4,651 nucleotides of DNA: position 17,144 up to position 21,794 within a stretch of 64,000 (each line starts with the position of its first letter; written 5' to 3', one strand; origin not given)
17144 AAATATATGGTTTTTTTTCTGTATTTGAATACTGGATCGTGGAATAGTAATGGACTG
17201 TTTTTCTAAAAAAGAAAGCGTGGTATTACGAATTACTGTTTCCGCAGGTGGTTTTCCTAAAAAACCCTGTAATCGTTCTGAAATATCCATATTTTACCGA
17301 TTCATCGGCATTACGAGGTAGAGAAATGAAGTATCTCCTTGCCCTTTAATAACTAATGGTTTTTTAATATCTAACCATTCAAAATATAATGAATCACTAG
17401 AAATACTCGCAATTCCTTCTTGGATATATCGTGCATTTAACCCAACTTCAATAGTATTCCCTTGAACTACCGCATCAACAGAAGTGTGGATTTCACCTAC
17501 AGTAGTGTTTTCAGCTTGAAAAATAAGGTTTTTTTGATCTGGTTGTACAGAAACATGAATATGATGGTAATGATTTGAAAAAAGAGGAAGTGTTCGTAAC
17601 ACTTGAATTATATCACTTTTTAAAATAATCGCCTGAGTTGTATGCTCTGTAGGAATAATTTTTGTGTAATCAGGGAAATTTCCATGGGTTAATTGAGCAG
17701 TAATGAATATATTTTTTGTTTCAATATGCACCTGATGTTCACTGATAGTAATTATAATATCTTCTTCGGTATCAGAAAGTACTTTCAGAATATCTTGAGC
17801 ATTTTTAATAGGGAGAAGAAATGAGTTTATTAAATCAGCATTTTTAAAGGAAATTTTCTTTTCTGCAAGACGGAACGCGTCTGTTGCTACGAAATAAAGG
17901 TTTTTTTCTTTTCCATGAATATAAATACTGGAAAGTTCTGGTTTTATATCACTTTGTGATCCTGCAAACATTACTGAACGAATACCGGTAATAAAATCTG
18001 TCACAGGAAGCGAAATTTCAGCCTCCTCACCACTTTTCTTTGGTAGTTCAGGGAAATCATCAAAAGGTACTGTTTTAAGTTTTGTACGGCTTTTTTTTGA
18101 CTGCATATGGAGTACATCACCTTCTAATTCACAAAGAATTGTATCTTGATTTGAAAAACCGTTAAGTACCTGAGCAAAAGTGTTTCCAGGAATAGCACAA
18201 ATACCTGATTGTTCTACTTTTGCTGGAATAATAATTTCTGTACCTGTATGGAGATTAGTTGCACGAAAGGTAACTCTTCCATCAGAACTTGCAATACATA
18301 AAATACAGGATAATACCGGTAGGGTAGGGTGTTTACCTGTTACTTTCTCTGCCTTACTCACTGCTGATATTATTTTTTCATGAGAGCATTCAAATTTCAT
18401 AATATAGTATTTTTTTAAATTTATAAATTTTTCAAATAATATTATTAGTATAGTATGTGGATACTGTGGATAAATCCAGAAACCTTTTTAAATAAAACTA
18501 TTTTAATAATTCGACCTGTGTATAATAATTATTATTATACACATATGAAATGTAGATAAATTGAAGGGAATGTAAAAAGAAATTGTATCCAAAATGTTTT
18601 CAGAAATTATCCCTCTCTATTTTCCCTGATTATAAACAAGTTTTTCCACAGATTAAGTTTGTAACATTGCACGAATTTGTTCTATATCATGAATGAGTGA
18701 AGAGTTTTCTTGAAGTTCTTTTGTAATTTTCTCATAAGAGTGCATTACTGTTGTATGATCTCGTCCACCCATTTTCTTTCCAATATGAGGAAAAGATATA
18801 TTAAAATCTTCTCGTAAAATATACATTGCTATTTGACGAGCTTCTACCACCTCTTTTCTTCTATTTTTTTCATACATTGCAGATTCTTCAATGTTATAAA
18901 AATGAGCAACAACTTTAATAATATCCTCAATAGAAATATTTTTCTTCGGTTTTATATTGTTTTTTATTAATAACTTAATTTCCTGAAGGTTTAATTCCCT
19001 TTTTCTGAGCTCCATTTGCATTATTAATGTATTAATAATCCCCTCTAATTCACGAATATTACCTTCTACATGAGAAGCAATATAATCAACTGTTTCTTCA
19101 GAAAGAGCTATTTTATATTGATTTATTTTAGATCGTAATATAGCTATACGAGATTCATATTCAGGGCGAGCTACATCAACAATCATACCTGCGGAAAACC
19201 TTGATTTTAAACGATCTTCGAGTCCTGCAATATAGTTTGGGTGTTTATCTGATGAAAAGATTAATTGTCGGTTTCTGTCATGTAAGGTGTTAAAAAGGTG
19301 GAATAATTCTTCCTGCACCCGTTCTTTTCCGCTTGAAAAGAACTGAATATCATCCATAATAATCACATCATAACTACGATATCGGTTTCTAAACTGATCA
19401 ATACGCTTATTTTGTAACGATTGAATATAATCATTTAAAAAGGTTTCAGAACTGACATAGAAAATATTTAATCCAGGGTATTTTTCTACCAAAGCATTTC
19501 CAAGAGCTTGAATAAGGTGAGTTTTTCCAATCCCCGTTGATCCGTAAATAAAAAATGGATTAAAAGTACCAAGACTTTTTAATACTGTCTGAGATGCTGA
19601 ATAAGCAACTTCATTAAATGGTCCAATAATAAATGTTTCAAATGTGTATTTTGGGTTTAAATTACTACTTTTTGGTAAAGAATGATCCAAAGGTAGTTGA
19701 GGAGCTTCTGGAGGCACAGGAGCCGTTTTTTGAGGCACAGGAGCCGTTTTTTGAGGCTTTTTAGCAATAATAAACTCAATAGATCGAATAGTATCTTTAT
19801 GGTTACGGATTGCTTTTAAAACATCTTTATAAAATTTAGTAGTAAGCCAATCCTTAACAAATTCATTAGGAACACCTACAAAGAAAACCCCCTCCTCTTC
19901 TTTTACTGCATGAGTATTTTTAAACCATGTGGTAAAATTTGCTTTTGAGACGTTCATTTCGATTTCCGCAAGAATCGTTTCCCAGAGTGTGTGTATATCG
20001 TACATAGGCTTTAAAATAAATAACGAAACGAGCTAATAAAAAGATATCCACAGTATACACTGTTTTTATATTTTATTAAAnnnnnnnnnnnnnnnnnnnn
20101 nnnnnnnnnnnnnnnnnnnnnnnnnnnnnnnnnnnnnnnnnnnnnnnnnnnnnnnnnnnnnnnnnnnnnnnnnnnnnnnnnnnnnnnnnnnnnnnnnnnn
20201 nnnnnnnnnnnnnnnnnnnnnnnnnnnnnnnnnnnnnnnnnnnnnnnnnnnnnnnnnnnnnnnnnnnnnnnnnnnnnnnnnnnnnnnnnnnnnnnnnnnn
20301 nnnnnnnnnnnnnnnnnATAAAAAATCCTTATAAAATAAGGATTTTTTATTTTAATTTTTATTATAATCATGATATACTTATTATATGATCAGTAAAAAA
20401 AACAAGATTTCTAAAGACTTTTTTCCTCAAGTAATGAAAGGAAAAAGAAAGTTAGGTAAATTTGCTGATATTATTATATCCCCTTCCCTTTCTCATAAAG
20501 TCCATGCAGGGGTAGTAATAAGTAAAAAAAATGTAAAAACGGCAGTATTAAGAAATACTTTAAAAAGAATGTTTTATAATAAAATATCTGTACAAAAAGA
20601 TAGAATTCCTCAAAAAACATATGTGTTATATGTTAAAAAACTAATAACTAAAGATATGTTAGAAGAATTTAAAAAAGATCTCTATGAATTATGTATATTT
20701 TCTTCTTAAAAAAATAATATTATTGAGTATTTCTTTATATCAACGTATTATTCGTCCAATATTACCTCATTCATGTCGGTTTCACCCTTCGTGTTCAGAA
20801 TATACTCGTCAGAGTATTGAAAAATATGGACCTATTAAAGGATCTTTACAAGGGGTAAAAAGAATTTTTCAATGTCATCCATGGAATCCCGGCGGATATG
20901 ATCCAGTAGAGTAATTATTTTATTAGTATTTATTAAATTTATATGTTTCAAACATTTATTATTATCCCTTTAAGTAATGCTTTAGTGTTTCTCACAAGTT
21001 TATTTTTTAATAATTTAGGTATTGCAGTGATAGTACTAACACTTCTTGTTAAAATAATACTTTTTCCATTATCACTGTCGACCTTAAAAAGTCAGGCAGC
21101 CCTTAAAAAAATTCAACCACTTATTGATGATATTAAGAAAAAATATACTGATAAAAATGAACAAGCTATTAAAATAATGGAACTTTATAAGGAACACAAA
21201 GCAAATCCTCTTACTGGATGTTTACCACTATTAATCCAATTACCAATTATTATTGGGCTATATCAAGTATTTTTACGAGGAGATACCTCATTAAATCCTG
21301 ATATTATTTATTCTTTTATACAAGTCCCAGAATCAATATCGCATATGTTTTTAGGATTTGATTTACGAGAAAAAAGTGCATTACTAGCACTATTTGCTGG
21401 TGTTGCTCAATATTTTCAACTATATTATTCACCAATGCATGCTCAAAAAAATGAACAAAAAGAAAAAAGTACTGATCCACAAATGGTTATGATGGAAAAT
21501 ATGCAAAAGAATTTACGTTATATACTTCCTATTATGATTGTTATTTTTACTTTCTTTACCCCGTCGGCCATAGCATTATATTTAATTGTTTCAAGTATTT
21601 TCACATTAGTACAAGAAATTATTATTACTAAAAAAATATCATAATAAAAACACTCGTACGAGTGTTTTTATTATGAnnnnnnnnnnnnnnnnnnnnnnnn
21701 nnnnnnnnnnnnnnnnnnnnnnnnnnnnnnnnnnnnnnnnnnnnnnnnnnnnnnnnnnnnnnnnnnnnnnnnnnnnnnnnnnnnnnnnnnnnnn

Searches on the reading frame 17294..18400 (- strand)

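Call 12: search_protein_families(library=pfam, proteins=[window:17294-18400:-])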
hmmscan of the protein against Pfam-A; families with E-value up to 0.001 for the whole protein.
window:17294-18400:- (368 aa): 3 families
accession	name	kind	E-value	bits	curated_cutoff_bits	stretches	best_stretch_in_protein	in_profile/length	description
PF00712.24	DNA_pol3_beta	-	2.2e-25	89.6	24.4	2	1-120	1-120/120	DNA polymerase III beta subunit, N-terminal domain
PF02767.21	DNA_pol3_beta_2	-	1.7e-22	80.3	27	1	131-244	2-116/116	DNA polymerase III beta subunit, central domain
PF02768.20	DNA_pol3_beta_3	-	3.6e-17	62.7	27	1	247-366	2-120/121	DNA polymerase III beta subunit, C-terminal domain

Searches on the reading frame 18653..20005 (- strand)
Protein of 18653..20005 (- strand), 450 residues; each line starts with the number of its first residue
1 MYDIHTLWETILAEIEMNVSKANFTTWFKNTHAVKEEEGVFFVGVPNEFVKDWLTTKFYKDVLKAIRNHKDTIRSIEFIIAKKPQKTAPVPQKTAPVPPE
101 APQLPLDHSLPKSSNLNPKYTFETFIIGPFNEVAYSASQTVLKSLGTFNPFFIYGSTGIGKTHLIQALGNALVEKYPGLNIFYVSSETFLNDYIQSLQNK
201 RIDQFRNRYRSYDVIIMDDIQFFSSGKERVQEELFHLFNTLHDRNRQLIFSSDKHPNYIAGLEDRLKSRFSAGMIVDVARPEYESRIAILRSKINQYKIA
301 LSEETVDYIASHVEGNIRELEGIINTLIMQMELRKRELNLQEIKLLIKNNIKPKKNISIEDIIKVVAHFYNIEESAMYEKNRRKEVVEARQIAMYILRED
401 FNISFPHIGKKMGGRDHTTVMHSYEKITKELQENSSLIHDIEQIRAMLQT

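Call 12: search_protein_families(library=pfam, proteins=[window:18653-20005:-])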
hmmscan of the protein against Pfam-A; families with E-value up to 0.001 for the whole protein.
window:18653-20005:- (450 aa): 11 families
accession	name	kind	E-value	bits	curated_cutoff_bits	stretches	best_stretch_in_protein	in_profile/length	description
PF00308.24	Bac_DnaA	-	3.6e-61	206.5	23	1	116-277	1-162/162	Bacterial DnaA ATPAse domain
PF08299.17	Bac_DnaA_C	-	1.3e-26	92.9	31.5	1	359-427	1-69/69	Bacterial dnaA protein helix-turn-helix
PF11638.13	DnaA_N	-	7.5e-15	54.8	24.6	1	6-67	2-64/65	DnaA N-terminal domain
PF00004.35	AAA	-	3.9e-08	34.2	21.2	1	153-268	3-125/131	ATPase family associated with various cellular activities (AAA)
PF01695.23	IstB_IS21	-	1.1e-07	32.1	24.1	1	153-250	97-191/238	IstB-like ATP binding protein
PF01637.24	ATPase_2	-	7.4e-06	26.4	33.2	1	145-259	17-123/225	ATPase domain predominantly from Archaea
PF13401.12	AAA_22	-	7.6e-06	26.7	27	1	152-245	9-115/130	AAA domain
PF00910.28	RNA_helicase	-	3.1e-05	24.8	21.5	1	152-234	2-71/105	RNA helicase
PF13173.12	AAA_14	-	0.0002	21.8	27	1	149-237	3-80/129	AAA domain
PF20720.3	nSTAND3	-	0.00021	21.5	27.2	1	136-292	5-151/155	Novel STAND NTPase 3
PF13191.12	AAA_16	-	0.00038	21.4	32.6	0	146-204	22-81/167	AAA ATPase domain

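Call 34: find_related_loci(query=window:18653-20005:-, collection=metagenome_contigs, flank=10000)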
Query window:18653-20005:- (450 aa) in metagenome_contigs; peptide patterns used: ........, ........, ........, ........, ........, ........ (x = any residue, [..] = any of these).
600 stretches matched a pattern (row limit reached: there are more); 565 encode a relative of the query (tblastn E <= 1e-3); the best 80 are kept; 80 distinct loci.
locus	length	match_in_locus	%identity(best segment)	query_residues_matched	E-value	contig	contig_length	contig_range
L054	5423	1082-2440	77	1-450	0e+0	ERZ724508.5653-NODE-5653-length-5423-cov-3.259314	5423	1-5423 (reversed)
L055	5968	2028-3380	77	1-450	0e+0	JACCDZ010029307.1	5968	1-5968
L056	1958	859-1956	77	1-363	0e+0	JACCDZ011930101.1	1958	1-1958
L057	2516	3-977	83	126-450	0e+0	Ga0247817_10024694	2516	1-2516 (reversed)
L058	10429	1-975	80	126-450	0e+0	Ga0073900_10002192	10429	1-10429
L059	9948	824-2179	57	1-449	4e-177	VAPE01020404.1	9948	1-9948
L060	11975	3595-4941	56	1-448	2e-175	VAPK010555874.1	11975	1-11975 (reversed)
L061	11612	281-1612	56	7-449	8e-175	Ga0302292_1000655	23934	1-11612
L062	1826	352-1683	56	7-449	0e+0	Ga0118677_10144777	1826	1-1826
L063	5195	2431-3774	55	1-448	2e-178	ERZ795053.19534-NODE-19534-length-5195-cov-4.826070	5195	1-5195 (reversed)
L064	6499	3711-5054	55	1-448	3e-176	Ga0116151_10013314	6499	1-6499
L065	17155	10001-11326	57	7-449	8e-174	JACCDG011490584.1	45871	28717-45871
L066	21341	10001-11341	56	1-448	3e-173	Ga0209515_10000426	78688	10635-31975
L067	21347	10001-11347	55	1-448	4e-173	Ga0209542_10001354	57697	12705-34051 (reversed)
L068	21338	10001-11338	55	2-448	3e-173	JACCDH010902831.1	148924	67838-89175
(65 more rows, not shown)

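Call 70: find_encoding_contigs(protein=window:18653-20005:-, flank=10000, max_places=6)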
Protein window:18653-20005:- (450 aa): 2 contigs read that carry it; 2 places shown.
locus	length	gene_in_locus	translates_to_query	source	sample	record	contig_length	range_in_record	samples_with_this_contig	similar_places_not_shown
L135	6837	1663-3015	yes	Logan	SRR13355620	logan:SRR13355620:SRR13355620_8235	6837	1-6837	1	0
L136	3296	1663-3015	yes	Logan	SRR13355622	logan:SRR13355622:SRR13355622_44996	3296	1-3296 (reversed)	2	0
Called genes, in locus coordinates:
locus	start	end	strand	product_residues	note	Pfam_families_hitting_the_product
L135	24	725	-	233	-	PF02096:60KD_IMP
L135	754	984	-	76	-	PF01809:YidD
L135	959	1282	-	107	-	PF00825:Ribonuclease_P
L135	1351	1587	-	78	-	PF00468:Ribosomal_L34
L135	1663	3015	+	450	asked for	PF11638:DnaA_N, PF00308:Bac_DnaA, PF01637:ATPase_2 (weak), PF01695:IstB_IS21 (weak), PF00004:AAA, PF13401:AAA_22 (faint), PF08299:Bac_DnaA_C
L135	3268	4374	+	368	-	PF00712:DNA_pol3_beta, PF02767:DNA_pol3_beta_2, PF02768:DNA_pol3_beta_3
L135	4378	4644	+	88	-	-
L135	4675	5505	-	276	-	-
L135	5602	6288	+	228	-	PF13489:Methyltransf_23, PF03141:Methyltransf_29, PF01209:Ubie_methyltran, PF03848:TehB (weak), PF08241:Methyltransf_11, PF08242:Methyltransf_12, PF13649:Methyltransf_25, PF13847:Methyltransf_31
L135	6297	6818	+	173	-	PF18306:LDcluster4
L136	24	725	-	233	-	PF02096:60KD_IMP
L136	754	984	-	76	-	PF01809:YidD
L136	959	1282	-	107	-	PF00825:Ribonuclease_P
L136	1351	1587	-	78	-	PF00468:Ribosomal_L34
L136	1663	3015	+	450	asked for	PF11638:DnaA_N, PF00308:Bac_DnaA, PF01637:ATPase_2 (weak), PF01695:IstB_IS21 (weak), PF00004:AAA, PF13401:AAA_22 (faint), PF08299:Bac_DnaA_C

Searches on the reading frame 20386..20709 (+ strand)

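Call 12: search_protein_families(library=pfam, proteins=[window:20386-20709:+])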
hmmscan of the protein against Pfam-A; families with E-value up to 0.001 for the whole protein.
window:20386-20709:+ (107 aa): 1 family
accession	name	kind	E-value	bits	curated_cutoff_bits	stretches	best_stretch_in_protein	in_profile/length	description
PF00825.24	Ribonuclease_P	-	7.9e-12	45.6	22.3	1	11-102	11-104/109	Ribonuclease P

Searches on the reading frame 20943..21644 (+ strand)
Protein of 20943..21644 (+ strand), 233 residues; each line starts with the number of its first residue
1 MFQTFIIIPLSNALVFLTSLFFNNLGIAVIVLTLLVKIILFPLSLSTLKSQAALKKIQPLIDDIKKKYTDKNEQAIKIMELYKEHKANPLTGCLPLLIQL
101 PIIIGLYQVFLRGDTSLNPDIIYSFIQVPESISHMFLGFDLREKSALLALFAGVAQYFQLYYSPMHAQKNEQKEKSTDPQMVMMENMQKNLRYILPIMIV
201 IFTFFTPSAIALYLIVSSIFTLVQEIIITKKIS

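Call 12: search_protein_families(library=pfam, proteins=[window:20943-21644:+])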
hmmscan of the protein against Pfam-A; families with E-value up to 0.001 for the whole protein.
window:20943-21644:+ (233 aa): 2 families
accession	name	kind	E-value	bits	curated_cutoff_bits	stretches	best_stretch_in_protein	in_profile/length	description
PF02096.25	60KD_IMP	-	6.7e-45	153.4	35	1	26-230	2-163/163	60Kd inner membrane protein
PF06979.18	TMEM70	-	0.00023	21.6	22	1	143-213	12-75/157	TMEM70/TMEM186/TMEM223 protein family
